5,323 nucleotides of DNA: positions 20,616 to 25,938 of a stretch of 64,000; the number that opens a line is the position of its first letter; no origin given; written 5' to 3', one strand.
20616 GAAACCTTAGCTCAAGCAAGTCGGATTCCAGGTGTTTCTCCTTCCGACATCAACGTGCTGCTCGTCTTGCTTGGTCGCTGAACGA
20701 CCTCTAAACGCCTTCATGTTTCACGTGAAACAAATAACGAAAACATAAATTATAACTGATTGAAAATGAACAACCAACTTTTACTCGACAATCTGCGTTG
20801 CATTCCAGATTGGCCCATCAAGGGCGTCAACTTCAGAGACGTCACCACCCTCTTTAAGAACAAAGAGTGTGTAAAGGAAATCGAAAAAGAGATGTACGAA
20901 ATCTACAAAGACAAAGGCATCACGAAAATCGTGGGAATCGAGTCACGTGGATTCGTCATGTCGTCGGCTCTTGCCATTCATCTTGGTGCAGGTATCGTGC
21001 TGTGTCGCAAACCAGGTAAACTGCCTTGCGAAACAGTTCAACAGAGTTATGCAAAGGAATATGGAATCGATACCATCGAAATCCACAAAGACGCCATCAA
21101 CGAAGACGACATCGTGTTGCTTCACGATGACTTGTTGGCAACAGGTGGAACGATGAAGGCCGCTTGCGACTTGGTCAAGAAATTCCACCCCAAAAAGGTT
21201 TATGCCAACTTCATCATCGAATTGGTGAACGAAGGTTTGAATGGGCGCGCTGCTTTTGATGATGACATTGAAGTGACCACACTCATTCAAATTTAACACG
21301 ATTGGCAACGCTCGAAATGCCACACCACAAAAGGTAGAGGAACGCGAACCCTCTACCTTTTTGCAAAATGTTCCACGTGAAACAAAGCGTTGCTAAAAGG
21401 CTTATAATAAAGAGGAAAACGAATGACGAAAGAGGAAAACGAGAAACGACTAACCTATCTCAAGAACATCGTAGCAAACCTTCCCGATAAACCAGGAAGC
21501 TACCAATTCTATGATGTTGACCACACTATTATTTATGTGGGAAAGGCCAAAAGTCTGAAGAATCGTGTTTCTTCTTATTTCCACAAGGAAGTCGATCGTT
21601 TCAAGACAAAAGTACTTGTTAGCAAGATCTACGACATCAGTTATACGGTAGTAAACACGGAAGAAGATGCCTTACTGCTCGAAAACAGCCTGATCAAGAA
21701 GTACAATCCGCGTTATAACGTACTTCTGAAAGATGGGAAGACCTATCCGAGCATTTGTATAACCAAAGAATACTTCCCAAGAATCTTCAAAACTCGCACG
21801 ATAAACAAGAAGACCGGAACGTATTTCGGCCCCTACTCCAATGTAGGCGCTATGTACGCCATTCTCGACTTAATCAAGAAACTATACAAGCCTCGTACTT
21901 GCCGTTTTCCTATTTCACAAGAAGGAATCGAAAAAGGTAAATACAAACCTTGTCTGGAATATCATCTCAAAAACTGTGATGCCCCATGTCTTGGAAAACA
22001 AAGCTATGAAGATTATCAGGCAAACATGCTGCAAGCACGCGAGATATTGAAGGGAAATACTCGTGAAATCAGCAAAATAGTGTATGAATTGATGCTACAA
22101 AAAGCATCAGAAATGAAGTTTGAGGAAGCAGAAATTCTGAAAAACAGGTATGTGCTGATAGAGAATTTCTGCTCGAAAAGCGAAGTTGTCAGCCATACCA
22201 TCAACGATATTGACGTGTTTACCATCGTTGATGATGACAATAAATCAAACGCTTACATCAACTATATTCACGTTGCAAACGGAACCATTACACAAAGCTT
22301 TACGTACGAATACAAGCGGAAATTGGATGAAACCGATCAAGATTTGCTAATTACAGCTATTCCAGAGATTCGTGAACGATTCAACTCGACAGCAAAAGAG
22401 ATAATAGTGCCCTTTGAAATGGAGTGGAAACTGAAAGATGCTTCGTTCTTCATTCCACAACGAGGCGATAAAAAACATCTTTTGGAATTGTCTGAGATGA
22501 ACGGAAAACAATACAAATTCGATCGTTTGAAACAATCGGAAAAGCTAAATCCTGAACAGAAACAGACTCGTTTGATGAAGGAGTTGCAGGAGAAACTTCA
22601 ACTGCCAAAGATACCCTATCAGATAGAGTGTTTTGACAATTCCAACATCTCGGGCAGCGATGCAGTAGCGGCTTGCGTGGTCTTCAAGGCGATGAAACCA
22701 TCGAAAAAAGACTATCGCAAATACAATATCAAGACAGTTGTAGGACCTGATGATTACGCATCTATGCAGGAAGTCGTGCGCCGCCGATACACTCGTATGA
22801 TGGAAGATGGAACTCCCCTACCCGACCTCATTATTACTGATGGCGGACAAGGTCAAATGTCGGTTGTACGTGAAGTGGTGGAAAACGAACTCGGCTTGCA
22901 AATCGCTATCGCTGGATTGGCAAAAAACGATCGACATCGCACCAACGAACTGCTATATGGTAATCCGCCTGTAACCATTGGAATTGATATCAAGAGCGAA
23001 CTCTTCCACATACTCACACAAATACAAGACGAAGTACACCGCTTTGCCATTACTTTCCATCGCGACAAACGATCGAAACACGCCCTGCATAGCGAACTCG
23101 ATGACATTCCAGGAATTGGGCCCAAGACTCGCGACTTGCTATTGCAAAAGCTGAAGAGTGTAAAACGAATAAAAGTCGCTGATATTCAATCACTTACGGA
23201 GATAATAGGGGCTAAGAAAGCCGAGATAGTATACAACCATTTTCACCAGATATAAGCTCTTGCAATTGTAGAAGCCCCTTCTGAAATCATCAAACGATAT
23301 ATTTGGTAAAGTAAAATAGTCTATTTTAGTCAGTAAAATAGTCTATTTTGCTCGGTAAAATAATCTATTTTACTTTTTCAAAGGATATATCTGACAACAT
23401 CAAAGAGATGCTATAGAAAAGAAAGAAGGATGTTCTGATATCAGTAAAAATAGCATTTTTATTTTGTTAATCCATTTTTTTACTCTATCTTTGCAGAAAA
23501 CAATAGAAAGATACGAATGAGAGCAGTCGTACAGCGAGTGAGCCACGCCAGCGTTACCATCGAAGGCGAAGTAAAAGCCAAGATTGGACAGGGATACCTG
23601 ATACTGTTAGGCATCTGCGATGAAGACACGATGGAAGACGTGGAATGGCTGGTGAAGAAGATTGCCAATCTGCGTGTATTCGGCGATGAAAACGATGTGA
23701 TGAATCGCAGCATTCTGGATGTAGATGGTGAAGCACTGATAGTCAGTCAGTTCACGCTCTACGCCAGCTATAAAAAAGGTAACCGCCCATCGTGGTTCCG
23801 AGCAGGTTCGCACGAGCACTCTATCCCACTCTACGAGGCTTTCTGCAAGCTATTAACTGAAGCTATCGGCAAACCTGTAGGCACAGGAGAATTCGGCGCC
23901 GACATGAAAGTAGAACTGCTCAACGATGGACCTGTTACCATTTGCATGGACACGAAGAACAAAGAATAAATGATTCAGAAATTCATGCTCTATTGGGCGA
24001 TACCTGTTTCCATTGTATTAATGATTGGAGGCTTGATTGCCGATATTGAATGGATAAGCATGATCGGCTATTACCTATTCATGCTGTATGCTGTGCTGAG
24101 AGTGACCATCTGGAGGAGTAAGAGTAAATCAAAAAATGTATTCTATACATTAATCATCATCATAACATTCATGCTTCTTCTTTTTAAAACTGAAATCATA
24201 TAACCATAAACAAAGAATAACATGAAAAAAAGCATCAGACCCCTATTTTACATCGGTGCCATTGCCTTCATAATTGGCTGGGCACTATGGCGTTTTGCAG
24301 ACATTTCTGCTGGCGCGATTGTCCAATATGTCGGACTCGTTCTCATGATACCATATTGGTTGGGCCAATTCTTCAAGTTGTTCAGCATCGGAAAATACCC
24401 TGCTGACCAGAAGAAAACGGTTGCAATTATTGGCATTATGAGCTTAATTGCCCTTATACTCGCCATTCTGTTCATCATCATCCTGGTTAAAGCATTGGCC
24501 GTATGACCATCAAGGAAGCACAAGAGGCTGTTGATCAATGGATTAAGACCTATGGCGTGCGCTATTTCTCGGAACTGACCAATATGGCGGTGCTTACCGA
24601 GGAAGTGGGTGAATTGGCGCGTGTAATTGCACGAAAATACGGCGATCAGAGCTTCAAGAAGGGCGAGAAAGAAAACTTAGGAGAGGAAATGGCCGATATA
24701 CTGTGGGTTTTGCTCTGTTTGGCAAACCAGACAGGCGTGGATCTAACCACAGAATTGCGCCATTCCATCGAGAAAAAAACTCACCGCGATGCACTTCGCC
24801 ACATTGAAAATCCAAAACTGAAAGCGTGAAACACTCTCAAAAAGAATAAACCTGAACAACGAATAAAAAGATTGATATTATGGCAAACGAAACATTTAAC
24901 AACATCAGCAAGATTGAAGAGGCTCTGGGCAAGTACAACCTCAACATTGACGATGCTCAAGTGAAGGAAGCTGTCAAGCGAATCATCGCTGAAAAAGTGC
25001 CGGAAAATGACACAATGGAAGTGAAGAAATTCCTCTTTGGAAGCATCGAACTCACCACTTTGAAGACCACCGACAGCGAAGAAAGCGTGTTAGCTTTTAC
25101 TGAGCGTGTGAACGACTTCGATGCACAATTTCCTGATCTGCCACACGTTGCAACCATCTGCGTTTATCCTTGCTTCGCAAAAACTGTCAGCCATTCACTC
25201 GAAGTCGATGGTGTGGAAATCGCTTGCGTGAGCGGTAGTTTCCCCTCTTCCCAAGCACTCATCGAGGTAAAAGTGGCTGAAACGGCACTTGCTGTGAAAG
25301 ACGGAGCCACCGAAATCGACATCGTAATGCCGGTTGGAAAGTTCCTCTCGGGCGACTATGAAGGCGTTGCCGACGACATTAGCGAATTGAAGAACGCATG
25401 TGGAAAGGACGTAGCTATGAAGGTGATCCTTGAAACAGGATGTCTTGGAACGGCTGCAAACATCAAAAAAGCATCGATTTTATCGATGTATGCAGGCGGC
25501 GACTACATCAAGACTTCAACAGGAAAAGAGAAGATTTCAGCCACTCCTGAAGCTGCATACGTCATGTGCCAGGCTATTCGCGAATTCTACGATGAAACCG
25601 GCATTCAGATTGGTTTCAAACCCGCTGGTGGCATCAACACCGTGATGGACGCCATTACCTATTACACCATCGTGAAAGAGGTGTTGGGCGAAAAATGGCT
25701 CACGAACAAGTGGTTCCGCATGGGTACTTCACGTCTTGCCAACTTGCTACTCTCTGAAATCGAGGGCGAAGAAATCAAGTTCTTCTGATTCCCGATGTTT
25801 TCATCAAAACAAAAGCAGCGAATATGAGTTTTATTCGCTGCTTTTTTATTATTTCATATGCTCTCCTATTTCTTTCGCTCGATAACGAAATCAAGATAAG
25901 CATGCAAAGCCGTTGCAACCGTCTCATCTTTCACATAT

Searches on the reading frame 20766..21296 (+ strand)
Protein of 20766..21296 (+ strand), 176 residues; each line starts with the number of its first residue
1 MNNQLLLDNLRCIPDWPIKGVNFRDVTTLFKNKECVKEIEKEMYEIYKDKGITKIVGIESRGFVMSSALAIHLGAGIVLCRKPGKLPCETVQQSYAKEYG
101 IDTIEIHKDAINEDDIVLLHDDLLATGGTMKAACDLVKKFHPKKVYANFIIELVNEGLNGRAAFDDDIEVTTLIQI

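Call 39: search_protein_families(library=pfam, proteins=[window:20766-21296:+], max_evalue=0.00001)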
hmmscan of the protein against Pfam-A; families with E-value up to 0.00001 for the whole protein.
window:20766-21296:+ (176 aa): 1 family
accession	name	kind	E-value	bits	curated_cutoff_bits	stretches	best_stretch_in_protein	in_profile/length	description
PF00156.33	Pribosyltran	-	1.4e-15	57.4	26.3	1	26-145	2-118/158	Phosphoribosyl transferase domain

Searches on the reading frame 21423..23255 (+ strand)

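Call 40: search_protein_families(library=pfam, proteins=[window:21423-23255:+], max_evalue=0.00001)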
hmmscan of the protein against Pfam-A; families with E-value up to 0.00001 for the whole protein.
window:21423-23255:+ (610 aa): 4 families
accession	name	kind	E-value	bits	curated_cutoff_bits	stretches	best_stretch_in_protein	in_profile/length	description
PF08459.17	UvrC_RNaseH_dom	-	4.6e-56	189.5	22.3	1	389-543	1-159/159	UvrC RNAse H endonuclease domain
PF22920.2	UvrC_RNaseH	-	1.1e-13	51.6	24.3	1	262-363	1-111/116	UvrC Ribonuclease H-like domain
PF01541.30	GIY-YIG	-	2.5e-09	37.7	22.6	1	25-99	3-78/78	GIY-YIG catalytic domain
PF14520.12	HHH_5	-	6.9e-08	33.3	27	1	558-601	3-49/57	Helix-hairpin-helix domain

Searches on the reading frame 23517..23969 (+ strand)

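Call 40: search_protein_families(library=pfam, proteins=[window:23517-23969:+], max_evalue=0.00001)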
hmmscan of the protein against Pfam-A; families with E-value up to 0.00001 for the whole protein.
window:23517-23969:+ (150 aa): 1 family
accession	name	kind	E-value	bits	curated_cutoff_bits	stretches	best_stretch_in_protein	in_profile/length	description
PF02580.21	Tyr_Deacylase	-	1.6e-58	197.6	25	1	2-145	1-144/144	D-Tyr-tRNA(Tyr) deacylase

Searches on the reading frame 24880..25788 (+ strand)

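Call 40: search_protein_families(library=pfam, proteins=[window:24880-25788:+], max_evalue=0.00001)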
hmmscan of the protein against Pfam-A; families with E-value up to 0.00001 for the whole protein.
window:24880-25788:+ (302 aa): 1 family
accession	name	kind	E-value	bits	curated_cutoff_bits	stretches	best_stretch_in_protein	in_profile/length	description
PF01791.15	DeoC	-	1.7e-17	64.2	23.8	1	88-259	33-212/229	DeoC/LacD family aldolase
